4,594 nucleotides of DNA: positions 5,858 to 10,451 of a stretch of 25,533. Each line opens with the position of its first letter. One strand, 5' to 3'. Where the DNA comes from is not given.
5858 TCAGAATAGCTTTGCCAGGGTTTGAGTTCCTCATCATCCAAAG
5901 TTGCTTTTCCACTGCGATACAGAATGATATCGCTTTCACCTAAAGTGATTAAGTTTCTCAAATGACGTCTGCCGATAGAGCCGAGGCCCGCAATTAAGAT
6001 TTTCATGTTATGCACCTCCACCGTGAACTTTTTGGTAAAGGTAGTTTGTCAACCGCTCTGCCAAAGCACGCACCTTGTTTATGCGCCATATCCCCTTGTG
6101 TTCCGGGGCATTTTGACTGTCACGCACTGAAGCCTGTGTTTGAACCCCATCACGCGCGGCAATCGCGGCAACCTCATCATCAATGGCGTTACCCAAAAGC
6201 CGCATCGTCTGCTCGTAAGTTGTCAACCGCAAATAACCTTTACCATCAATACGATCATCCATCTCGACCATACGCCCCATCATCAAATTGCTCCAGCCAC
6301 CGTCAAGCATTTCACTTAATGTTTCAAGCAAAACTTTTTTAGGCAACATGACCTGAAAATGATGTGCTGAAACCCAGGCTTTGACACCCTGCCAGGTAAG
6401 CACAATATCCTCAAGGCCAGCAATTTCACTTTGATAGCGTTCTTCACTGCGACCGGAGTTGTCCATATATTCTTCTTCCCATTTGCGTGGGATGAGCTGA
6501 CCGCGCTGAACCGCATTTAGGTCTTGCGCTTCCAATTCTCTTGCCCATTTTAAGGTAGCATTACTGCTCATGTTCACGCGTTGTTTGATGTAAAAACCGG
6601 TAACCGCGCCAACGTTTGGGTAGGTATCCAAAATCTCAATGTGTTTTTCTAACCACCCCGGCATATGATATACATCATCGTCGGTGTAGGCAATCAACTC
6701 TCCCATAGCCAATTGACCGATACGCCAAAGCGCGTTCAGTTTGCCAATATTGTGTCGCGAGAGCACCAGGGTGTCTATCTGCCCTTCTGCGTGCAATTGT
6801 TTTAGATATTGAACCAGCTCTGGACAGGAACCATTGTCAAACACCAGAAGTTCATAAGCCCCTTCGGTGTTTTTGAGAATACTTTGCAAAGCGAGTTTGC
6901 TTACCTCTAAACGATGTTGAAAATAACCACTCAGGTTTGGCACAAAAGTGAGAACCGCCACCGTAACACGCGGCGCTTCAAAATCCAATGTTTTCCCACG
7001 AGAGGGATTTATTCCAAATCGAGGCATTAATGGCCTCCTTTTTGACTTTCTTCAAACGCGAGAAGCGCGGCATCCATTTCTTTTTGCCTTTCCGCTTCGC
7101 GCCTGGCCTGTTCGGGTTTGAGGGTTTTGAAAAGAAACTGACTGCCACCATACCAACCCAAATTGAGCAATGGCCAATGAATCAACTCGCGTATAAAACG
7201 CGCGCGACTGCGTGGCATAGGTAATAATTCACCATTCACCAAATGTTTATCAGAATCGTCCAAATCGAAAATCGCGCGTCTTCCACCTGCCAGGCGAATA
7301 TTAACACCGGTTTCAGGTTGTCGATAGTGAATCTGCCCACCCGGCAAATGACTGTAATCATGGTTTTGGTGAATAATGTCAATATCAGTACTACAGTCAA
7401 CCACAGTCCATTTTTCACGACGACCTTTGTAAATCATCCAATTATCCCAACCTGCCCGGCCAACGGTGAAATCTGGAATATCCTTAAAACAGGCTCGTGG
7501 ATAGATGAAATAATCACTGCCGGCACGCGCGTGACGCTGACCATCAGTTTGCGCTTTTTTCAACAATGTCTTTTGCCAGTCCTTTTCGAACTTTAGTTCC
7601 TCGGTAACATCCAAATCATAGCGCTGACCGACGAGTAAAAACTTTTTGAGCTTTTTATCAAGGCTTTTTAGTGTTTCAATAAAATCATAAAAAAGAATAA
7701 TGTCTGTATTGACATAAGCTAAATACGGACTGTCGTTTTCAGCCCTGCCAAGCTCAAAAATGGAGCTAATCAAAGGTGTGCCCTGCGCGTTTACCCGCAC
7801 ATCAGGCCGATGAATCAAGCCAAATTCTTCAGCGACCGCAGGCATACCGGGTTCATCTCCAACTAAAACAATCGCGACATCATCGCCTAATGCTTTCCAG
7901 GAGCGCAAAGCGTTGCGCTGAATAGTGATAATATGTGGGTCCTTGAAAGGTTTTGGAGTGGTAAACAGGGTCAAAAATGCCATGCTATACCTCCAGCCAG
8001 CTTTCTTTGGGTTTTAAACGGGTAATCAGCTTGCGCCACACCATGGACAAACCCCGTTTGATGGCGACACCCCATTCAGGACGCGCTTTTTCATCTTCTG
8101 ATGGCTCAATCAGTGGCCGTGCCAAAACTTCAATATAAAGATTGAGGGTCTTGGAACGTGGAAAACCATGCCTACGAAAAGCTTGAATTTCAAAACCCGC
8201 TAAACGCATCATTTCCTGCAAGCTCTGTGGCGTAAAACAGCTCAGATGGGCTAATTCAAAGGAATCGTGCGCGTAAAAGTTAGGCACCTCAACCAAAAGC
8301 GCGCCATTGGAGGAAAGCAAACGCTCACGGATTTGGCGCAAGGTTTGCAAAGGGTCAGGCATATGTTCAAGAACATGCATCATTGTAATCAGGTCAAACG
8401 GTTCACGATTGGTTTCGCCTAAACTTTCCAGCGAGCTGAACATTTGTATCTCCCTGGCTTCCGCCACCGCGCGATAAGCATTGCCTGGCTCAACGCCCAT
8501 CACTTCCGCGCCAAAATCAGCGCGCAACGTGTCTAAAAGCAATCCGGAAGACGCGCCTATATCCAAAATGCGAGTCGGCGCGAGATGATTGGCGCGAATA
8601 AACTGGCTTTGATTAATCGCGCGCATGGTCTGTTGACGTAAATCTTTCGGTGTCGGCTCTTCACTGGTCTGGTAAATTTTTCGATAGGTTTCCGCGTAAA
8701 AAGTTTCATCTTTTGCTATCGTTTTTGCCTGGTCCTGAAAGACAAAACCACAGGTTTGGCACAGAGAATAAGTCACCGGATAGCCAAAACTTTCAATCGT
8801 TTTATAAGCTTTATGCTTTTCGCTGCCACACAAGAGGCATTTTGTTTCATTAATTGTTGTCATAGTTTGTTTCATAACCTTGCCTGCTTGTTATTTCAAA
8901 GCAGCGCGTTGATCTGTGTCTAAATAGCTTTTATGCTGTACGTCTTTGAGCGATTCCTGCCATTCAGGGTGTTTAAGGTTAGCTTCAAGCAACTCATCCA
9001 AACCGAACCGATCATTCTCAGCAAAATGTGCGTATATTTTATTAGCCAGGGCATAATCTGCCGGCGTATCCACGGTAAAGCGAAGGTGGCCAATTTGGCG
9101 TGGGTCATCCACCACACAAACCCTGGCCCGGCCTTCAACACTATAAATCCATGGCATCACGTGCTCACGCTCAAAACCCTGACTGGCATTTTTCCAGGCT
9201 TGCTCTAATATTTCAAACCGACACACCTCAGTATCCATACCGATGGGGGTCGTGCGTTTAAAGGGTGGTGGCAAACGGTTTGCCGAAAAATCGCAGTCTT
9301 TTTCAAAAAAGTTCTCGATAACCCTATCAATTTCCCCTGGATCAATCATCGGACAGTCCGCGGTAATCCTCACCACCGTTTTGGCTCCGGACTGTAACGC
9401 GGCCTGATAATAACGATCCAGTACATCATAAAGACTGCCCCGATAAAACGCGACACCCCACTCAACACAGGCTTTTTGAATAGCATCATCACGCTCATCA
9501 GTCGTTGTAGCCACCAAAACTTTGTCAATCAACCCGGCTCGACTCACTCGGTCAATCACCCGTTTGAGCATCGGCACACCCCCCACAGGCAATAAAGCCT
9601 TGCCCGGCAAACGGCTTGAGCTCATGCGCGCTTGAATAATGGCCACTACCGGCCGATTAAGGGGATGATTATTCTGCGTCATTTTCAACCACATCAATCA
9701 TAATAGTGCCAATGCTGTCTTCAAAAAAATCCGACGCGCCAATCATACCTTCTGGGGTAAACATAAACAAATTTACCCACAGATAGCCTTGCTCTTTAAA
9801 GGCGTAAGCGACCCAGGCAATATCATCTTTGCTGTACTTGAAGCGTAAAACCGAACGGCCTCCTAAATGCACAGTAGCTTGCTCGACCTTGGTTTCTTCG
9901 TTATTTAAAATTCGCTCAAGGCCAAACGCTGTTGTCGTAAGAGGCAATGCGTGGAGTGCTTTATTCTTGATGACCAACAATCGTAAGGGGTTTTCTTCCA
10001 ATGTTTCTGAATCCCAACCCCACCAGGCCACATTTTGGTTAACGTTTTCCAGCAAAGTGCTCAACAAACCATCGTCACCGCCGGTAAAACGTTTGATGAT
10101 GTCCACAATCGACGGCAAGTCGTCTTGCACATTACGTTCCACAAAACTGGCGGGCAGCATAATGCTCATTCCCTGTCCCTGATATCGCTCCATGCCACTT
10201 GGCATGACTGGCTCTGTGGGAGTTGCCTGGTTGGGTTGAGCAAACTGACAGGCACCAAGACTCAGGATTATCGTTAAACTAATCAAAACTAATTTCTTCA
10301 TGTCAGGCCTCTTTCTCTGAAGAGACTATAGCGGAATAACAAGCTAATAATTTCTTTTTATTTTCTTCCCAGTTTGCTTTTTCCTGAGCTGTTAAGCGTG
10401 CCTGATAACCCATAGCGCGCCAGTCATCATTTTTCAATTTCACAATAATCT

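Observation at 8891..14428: PseB followed by a reductase rather than an aminotransferase: predicted 7-hydroxy-9-deoxy nonulosonate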

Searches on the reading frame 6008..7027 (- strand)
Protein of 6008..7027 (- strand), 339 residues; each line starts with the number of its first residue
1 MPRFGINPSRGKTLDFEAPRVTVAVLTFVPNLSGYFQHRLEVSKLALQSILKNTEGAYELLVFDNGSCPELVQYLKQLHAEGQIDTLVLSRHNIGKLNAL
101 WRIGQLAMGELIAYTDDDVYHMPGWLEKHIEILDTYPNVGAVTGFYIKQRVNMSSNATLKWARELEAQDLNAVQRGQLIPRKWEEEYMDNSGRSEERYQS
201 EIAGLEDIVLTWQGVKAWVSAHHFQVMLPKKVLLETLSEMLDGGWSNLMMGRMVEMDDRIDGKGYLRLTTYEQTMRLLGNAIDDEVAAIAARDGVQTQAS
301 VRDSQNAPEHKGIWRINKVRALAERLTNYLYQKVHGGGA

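Call 3: search_protein_families(library=pfam, proteins=[window:6008-7027:-])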
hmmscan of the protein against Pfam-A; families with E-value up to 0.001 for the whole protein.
window:6008-7027:- (339 aa): 1 family
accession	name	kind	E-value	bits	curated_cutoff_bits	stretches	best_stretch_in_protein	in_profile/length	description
PF00535.33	Glycos_transf_2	-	6.1e-14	52.7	23.3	1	46-154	16-124/168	Glycosyl transferase family 2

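Call 4: search_protein_families(library=ncbifam, proteins=[window:6008-7027:-])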
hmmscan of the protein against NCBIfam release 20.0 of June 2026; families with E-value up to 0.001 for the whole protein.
window:6008-7027:- (339 aa): 8 families
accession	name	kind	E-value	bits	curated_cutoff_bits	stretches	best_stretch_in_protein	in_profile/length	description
NF038299.1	EPS_HpsN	equivalog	7.4e-09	35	425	1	39-158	12-130/317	hormogonium polysaccharide biosynthesis glycosyltransferase HpsN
NF041875.1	EPS_EpsD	equivalog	3.8e-07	29.8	370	1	50-182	21-152/325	exopolysaccharide biosynthesis glycosyltransferase EpsD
TIGR03965.1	mycofact_glyco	equivalog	1.4e-06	27.4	280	1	47-144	93-189/467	mycofactocin biosynthesis glycosyltransferase MftF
NF038302.1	EPS_HpsE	equivalog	1.2e-05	24.5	300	1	46-144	22-122/307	hormogonium polysaccharide biosynthesis glycosyltransferase HpsE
NF041394.1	GtaseAglG_Halo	equivalog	3.7e-05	23.1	440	1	35-143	10-116/304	glucosyl-dolichyl phosphate glucuronosyltransferase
NF010496.0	PRK13915.1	equivalog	0.00014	21.1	262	1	51-148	57-157/307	glucosyl-3-phosphoglycerate synthase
NF053739.1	GlytfEpsEBac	equivalog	0.00014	20.9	450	1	46-141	19-115/265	glycosyltransferase EpsE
TIGR03937.1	PgaC_IcaA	equivalog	0.00025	20.1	422.3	1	46-144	63-161/407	poly-beta-1,6-N-acetyl-D-glucosamine synthase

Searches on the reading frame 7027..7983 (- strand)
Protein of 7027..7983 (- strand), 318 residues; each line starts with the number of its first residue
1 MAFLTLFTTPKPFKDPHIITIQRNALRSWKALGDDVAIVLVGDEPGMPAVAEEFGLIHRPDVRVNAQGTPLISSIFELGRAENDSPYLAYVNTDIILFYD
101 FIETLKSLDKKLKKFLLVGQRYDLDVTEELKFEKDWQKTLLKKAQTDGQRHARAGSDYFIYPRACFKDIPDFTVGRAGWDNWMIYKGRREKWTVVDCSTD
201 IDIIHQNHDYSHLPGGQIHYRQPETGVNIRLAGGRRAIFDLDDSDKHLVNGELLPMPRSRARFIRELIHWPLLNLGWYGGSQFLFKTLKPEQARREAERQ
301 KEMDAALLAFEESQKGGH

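Call 3: search_protein_families(library=pfam, proteins=[window:7027-7983:-])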
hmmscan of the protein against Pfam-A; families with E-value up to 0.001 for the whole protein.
window:7027-7983:- (318 aa): 0 families

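Call 4: search_protein_families(library=ncbifam, proteins=[window:7027-7983:-])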
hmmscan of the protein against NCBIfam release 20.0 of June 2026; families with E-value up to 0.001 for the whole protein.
window:7027-7983:- (318 aa): 0 families

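Call 23: search_protein_families(library=ncbifam, proteins=[window:7027-7983:-], max_evalue=0.01)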
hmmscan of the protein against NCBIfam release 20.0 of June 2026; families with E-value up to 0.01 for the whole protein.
window:7027-7983:- (318 aa): 0 families

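Call 88: predict_structure(protein=window:7027-7983:-)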
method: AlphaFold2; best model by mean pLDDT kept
length: 318 residues; sequences in the alignment: 1
mean_pLDDT: 36.0   pTM: 0.24
mean pLDDT of the five models: 36.0, 35.2, 30.5, 29.9, 28.9
residues with pLDDT >= 90: 0; 70-90: 17; 50-70: 30; < 50: 271
segments of 3 or more residues with pLDDT < 50: 1-39, 62-290
pLDDT, mean of each block of 10 residues (from residue 1): 31 34 43 43 55 56 44 33 25 24 25 21 24 37 41 35 34 27 35 31 30 32 35 27 26 24 25 22 24 64 83 69
secondary structure, 60 per line:
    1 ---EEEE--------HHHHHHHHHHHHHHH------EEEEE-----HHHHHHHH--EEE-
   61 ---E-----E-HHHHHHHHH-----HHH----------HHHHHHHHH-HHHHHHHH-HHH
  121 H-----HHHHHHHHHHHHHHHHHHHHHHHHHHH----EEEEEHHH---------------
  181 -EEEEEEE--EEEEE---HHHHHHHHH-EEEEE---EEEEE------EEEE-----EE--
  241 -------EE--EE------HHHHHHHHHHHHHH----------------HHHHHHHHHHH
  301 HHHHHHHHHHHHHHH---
elements in order: E4-7 H16-30 E37-41 H47-54 E57-59 H72-80 H99-107 H109-116 H118-121 H127-153 E158-162 E182-188 E191-195 H199-207 E209-213 E217-221 E228-231 H260-273 H290-315

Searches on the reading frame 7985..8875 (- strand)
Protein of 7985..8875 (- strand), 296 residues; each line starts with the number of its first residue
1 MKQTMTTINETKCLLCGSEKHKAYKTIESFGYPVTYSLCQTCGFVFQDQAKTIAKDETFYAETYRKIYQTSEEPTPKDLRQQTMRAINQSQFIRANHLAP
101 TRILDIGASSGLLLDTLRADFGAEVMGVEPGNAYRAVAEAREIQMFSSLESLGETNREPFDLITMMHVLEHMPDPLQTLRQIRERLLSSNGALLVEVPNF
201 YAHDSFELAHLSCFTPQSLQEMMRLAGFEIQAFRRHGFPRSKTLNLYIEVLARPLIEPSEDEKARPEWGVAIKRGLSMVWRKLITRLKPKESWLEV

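Call 3: search_protein_families(library=pfam, proteins=[window:7985-8875:-])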
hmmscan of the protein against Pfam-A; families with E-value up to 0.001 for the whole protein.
window:7985-8875:- (296 aa): 7 families
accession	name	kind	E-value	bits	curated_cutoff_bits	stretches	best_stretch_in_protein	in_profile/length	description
PF13489.12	Methyltransf_23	-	3.6e-20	72.8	27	1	92-231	15-162/164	Methyltransferase domain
PF08241.18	Methyltransf_11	-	1.8e-09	38.5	21.2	1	104-194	1-94/95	Methyltransferase domain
PF08242.18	Methyltransf_12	-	5.4e-09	37.1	30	1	104-192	1-97/98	Methyltransferase domain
PF05219.18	DREV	-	2e-06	27.6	26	1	86-197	81-188/265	DREV methyltransferase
PF13847.12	Methyltransf_31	-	3.4e-06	27.3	27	1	102-227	6-145/145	Methyltransferase domain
PF13649.12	Methyltransf_25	-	4.9e-06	27.6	27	1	103-186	1-93/97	Methyltransferase domain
PF08003.17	Methyltransf_9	-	6e-06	25.9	23.8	1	98-196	114-218/315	Protein of unknown function (DUF1698)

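Call 4: search_protein_families(library=ncbifam, proteins=[window:7985-8875:-])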
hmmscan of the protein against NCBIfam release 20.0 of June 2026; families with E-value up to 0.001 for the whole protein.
window:7985-8875:- (296 aa): 7 families
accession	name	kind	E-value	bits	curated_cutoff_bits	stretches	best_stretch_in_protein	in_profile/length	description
TIGR01983.1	UbiG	equivalog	4.8e-11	42.4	102.95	1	90-195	40-151/228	bifunctional 2-polyprenyl-6-hydroxyphenol methylase/3-demethylubiquinol 3-O-methyltransferase UbiG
NF045667.1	MTase_DVU1556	equivalog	7.9e-10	38.5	155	1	98-236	21-168/213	DVU_1556 family methyltransferase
TIGR00452.1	TIGR00452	equivalog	6.2e-08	31.8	275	1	97-196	115-220/316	tRNA 5-methoxyuridine(34)/uridine 5-oxyacetic acid(34) synthase CmoB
NF011650.0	PRK15068.1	equivalog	1.1e-06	27.7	209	1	96-196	119-226/324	tRNA 5-methoxyuridine(34)/uridine 5-oxyacetic acid(34) synthase CmoB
TIGR02081.1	metW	equivalog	9.3e-05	22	189.5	1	101-200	15-112/194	methionine biosynthesis protein MetW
NF041255.1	mycofact_MftM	equivalog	0.00016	21.1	200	1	93-237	132-283/289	mycofactocin oligosaccharide methyltransferase MftM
TIGR04345.1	ovoA_Cterm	equivalog_domain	0.00027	20.6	170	0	158-198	133-172/242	putative 4-mercaptohistidine N1-methyltransferase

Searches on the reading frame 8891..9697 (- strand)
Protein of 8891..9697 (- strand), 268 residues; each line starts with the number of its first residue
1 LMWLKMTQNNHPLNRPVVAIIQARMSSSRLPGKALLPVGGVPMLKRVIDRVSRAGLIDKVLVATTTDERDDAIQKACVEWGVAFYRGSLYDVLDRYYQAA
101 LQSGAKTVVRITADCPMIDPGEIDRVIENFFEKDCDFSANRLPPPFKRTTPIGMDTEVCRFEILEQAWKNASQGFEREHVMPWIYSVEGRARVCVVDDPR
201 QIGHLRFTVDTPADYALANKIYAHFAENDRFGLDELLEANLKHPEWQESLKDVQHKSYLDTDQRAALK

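Call 3: search_protein_families(library=pfam, proteins=[window:8891-9697:-])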
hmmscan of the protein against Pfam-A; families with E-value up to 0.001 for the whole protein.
window:8891-9697:- (268 aa): 2 families
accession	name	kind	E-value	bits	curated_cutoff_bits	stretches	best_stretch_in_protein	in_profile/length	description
PF02348.25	CTP_transf_3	-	2.4e-32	113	22.6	1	18-189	1-167/217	Cytidylyltransferase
PF12804.13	NTP_transf_3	-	2.7e-10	41.1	27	1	27-139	14-120/160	MobA-like NTP transferase domain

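Call 4: search_protein_families(library=ncbifam, proteins=[window:8891-9697:-])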
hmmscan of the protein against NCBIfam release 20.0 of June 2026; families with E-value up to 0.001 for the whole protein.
window:8891-9697:- (268 aa): 9 families
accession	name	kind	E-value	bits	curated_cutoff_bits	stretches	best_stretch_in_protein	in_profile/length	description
NF009905.0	PRK13368.1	subfamily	4.4e-22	78.6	255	1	17-138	3-121/243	3-deoxy-manno-octulosonate cytidylyltransferase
NF003952.0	PRK05450.1-5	subfamily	5.7e-20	71.5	193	1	17-135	3-121/250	3-deoxy-manno-octulosonate cytidylyltransferase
NF003948.0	PRK05450.1-1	equivalog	4.1e-18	65.5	281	1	17-138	6-128/248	3-deoxy-manno-octulosonate cytidylyltransferase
NF003950.0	PRK05450.1-3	subfamily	1.7e-12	47.2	234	1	17-133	3-120/248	3-deoxy-manno-octulosonate cytidylyltransferase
TIGR00466.1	kdsB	equivalog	4.9e-12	45.8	155.2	1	18-139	4-125/241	3-deoxy-manno-octulosonate cytidylyltransferase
TIGR03584.1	PseF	equivalog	6.2e-07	29.3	205.7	1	18-69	1-52/222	pseudaminic acid cytidylyltransferase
TIGR03552.1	F420_cofC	equivalog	1.3e-05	24.9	105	1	43-139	32-126/196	2-phospho-L-lactate guanylyltransferase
TIGR03310.1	matur_MocA_YgfJ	equivalog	4.2e-05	23.6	186.45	1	19-133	2-118/188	molybdenum cofactor cytidylyltransferase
NF045665.1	NTPtran_DVU1551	equivalog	0.00018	20.7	315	1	18-136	2-122/359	DVU_1551 family NTP transferase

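Call 24: search_solved_structures(query=window:8891-9697:-, max_evalue=0.001)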
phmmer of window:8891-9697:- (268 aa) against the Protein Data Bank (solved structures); distinct sequences matched with E-value up to 0.001: 14.
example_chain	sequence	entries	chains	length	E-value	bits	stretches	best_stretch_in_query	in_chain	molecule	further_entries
6oew_A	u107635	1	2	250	2.2e-32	115.8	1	11-259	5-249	Cytidylyltransferase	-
4xwi_A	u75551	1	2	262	7.8e-10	41.8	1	9-131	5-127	3-deoxy-manno-octulosonate cytidylyltransferase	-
8ees_A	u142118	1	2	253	2.8e-09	40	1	18-134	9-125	3-deoxy-manno-octulosonate cytidylyltransferase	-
1gq9_A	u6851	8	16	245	2.6e-08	36.8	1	17-130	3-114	3-DEOXY-MANNO-OCTULOSONATE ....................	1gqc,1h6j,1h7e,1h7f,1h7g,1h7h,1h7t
3k8d_A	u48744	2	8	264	3.1e-08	36.6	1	17-138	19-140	3-deoxy-manno-octulosonate cytidylyltransferase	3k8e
3oam_A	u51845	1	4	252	4.1e-08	36.2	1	19-130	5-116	3-deoxy-manno-octulosonate cytidylyltransferase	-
1vh1_A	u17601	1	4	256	4.5e-08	36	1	18-138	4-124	3-deoxy-manno-octulosonate cytidylyltransferase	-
3tqd_A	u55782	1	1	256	1.2e-07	34.6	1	19-135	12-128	3-deoxy-manno-octulosonate cytidylyltransferase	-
3jtj_A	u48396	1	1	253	3e-07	33.3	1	17-131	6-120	3-deoxy-manno-octulosonate cytidylyltransferase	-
3duv_A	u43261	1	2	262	1.6e-06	30.9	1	19-132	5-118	3-deoxy-manno-octulosonate cytidylyltransferase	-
1vh3_A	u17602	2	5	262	1.6e-06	30.9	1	19-132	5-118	3-deoxy-manno-octulosonate cytidylyltransferase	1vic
3pol_A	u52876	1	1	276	2e-06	30.6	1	20-133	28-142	3-deoxy-manno-octulosonate cytidylyltransferase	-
4fcu_A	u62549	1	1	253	2e-06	30.6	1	20-133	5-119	3-deoxy-manno-octulosonate cytidylyltransferase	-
9ftb_A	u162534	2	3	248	0.00012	24.8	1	18-156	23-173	NeuA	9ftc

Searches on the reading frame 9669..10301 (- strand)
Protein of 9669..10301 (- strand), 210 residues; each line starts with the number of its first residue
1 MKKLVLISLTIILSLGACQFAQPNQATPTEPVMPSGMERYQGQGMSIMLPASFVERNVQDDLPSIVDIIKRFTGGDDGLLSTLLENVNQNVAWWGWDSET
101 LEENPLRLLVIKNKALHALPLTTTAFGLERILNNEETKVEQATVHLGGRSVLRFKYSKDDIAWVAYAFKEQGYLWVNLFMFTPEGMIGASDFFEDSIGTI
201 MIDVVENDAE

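Call 3: search_protein_families(library=pfam, proteins=[window:9669-10301:-])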
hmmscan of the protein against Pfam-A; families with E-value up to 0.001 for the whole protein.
window:9669-10301:- (210 aa): 0 families

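Call 4: search_protein_families(library=ncbifam, proteins=[window:9669-10301:-])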
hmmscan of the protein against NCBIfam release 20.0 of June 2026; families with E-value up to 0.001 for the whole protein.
window:9669-10301:- (210 aa): 0 families

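Call 23: search_protein_families(library=ncbifam, proteins=[window:9669-10301:-], max_evalue=0.01)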
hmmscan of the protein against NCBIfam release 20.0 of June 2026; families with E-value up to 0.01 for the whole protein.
window:9669-10301:- (210 aa): 0 families
